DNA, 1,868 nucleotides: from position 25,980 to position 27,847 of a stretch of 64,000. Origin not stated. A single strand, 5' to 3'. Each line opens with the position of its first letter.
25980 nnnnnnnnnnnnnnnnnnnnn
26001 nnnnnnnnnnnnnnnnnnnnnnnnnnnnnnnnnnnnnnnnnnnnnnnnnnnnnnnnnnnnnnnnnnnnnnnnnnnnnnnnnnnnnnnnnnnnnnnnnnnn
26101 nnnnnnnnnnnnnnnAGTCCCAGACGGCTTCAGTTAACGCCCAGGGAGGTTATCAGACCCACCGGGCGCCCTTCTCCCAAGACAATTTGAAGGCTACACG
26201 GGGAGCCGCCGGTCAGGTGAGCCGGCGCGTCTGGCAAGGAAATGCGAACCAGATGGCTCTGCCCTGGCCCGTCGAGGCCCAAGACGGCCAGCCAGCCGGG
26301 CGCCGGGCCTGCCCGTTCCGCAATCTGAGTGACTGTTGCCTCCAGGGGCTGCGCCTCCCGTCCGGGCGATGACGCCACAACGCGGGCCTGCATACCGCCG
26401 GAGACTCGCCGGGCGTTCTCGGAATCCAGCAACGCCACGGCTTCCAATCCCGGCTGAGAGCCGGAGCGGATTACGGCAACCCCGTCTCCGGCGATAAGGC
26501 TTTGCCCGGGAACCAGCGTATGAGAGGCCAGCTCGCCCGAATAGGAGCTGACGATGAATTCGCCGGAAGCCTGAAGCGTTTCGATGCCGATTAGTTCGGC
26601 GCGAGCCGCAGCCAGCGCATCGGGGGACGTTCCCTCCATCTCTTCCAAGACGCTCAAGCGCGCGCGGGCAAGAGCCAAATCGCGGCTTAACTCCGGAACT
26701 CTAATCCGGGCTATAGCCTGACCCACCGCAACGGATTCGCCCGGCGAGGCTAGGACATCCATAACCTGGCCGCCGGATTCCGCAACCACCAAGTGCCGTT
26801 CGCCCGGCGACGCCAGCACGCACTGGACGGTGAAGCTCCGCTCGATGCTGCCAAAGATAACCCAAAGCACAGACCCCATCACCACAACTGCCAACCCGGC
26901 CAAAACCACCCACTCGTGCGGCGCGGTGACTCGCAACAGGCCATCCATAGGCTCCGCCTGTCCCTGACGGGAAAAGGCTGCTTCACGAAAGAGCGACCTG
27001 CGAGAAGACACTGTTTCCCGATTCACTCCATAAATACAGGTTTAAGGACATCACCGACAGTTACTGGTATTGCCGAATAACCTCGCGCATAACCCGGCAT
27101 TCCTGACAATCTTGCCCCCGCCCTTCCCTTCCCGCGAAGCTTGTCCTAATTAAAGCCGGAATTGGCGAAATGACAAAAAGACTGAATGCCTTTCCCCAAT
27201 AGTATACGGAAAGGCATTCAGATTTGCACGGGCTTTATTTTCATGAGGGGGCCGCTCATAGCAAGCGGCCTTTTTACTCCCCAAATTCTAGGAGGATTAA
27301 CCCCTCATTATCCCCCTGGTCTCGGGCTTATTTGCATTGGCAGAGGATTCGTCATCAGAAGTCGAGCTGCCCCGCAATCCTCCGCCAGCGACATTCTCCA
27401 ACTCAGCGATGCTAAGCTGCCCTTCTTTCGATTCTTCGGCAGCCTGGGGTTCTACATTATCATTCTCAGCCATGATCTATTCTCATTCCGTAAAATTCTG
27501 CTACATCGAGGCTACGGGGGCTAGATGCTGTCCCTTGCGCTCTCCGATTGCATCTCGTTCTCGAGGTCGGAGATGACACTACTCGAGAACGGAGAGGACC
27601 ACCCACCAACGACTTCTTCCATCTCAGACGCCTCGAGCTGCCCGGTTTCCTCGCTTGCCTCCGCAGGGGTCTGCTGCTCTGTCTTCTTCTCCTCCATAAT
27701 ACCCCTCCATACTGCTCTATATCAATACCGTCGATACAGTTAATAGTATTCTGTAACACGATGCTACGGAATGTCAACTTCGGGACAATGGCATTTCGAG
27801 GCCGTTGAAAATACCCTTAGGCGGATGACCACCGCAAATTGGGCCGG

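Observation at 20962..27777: Orphan double-glycine peptide locus: two unannotated 58-aa precursors feeding a C39-peptidase/ABC/HlyD exporter, with no tailoring, immunity or sensor genes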

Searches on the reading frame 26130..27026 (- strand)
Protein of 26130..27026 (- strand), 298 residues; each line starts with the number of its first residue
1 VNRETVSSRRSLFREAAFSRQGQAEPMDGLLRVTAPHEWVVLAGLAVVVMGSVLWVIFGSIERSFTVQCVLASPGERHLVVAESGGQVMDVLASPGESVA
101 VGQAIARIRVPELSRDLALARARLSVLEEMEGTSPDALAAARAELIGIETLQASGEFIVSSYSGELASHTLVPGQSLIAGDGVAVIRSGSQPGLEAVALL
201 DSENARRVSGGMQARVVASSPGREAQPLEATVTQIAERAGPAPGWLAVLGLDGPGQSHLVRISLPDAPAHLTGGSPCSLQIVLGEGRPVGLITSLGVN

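Call 3: search_protein_families(library=ncbifam, proteins=[window:26130-27026:-], max_evalue=1)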
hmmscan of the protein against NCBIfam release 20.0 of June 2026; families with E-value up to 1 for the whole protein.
window:26130-27026:- (298 aa): 5 families
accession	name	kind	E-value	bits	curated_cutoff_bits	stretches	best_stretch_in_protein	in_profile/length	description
TIGR03794.1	NHLM_micro_HlyD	equivalog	1.3e-23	83.6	156.2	2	25-130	6-111/421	NHLP bacteriocin system secretion protein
TIGR01843.1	type_I_hlyD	subfamily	0.00023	20.3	208.65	1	37-130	3-96/422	HlyD family type I secretion periplasmic adaptor subunit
TIGR01730.1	RND_mfp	subfamily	0.0024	16.9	94.9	1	73-124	22-73/322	efflux RND transporter periplasmic adaptor subunit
NF004309.0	PRK05704.1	equivalog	0.026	13.9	449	1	80-114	48-82/408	2-oxoglutarate dehydrogenase complex dihydrolipoyllysine-residue succinyltransferase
NF038010.1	ABC_adapt_DarC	equivalog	0.09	11.5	450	1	71-108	66-103/417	darobactin export ABC transporter periplasmic adaptor subunit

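Call 4: search_protein_families(library=pfam, proteins=[window:26130-27026:-], max_evalue=1)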
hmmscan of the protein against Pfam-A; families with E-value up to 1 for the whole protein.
window:26130-27026:- (298 aa): 2 families
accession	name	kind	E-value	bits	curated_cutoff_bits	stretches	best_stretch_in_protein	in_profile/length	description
PF13437.12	HlyD_3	-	3e-08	34.8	22.2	1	158-244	2-85/106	HlyD family secretion protein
PF00364.28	Biotin_lipoyl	-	0.078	13.3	22.1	1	80-108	45-73/73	Biotin-requiring enzyme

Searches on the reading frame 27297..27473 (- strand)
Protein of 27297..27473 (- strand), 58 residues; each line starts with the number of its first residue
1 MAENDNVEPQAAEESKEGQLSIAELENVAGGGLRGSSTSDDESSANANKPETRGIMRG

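Call 3: search_protein_families(library=ncbifam, proteins=[window:27297-27473:-], max_evalue=1)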
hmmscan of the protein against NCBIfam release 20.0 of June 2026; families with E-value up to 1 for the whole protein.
window:27297-27473:- (58 aa): 1 family
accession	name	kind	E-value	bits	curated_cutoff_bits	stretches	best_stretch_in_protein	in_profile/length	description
NF038167.1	cyan_ocin_like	subfamily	0.0071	16.5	32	1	19-45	10-29/72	CTB family bacteriocin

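Call 4: search_protein_families(library=pfam, proteins=[window:27297-27473:-], max_evalue=1)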
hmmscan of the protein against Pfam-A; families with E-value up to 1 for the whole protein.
window:27297-27473:- (58 aa): 1 family
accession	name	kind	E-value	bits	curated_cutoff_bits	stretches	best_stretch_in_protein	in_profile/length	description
PF04604.19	L_biotic_typeA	-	0.23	11.8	21.7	1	20-38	15-33/50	Type-A lantibiotic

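Call 21: find_homologous_proteins(query=window:27300-27473:-, max_evalue=1)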
Query seq(58 aa) (58 aa): 1 proteins with E <= 1 among 3 candidates.
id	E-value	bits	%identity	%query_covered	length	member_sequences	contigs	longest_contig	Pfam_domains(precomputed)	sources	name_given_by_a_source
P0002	1.7e-27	111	100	100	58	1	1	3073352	-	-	-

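Call 80: search_protein_representatives(protein=window:27300-27473:-)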
Query: 58 residues. Proteins with E-value up to 0.001 (for the whole library): 1; up to 1e-10: 1; up to 1e-30: 0. The best 1 are listed.
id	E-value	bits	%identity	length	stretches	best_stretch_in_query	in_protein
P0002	5.3e-28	110.8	100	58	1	1-58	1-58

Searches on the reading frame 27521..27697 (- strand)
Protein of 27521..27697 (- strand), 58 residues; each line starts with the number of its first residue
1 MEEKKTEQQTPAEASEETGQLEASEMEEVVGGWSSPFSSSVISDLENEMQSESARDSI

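Call 3: search_protein_families(library=ncbifam, proteins=[window:27521-27697:-], max_evalue=1)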
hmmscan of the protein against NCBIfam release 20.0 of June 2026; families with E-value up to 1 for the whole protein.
window:27521-27697:- (58 aa): 0 families

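Call 4: search_protein_families(library=pfam, proteins=[window:27521-27697:-], max_evalue=1)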
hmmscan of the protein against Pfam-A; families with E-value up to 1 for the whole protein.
window:27521-27697:- (58 aa): 0 families

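Call 8: find_encoding_contigs(protein=window:27521-27697:-, flank=10000, max_places=10)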
Protein window:27521-27697:- (58 aa): 22 contigs read that carry it; 10 places shown.
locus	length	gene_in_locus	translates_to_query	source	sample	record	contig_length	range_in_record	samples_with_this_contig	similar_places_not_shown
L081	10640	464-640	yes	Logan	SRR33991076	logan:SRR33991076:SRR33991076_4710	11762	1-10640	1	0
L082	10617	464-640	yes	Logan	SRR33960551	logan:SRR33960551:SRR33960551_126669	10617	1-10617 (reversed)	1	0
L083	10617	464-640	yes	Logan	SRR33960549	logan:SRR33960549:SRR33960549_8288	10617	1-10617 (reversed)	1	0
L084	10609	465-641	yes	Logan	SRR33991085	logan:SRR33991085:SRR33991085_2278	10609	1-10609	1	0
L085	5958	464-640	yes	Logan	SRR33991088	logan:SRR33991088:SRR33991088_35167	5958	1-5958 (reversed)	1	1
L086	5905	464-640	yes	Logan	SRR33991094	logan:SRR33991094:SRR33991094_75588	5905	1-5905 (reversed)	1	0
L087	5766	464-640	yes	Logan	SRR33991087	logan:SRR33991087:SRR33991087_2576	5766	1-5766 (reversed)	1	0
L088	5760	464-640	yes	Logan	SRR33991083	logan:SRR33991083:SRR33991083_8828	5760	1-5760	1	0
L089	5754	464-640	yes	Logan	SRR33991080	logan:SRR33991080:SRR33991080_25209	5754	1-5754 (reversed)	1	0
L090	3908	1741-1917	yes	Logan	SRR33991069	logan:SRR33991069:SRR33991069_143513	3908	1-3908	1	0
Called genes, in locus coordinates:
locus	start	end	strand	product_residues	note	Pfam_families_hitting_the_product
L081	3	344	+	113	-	?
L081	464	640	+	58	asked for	-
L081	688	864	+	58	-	-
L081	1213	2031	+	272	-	-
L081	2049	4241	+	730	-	PF03412:Peptidase_C39, PF00664:ABC_membrane, PF00005:ABC_tran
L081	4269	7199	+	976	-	PF00664:ABC_membrane, PF00005:ABC_tran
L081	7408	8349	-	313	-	PF03446:NAD_binding_2, PF03807:F420_oxidored (weak), PF14833:NAD_binding_11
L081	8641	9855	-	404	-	-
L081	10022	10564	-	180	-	PF13577:SnoaL_4, PF00866:Ring_hydroxyl_B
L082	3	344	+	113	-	?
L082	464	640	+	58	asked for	-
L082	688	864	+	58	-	-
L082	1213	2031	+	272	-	-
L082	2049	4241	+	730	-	PF03412:Peptidase_C39, PF00664:ABC_membrane, PF00005:ABC_tran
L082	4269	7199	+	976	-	PF00664:ABC_membrane, PF00005:ABC_tran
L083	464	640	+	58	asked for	-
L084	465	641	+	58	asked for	-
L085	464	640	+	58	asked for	-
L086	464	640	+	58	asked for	-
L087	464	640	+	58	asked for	-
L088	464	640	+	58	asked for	-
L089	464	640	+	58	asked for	-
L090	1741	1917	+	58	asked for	-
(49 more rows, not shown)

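Call 20: find_homologous_proteins(query=window:27524-27697:-, max_evalue=1)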
Query seq(58 aa) (58 aa): 1 proteins with E <= 1 among 1 candidates.
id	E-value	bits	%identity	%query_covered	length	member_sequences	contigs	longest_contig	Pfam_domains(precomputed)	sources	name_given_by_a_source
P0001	2.4e-26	107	100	100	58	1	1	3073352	-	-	-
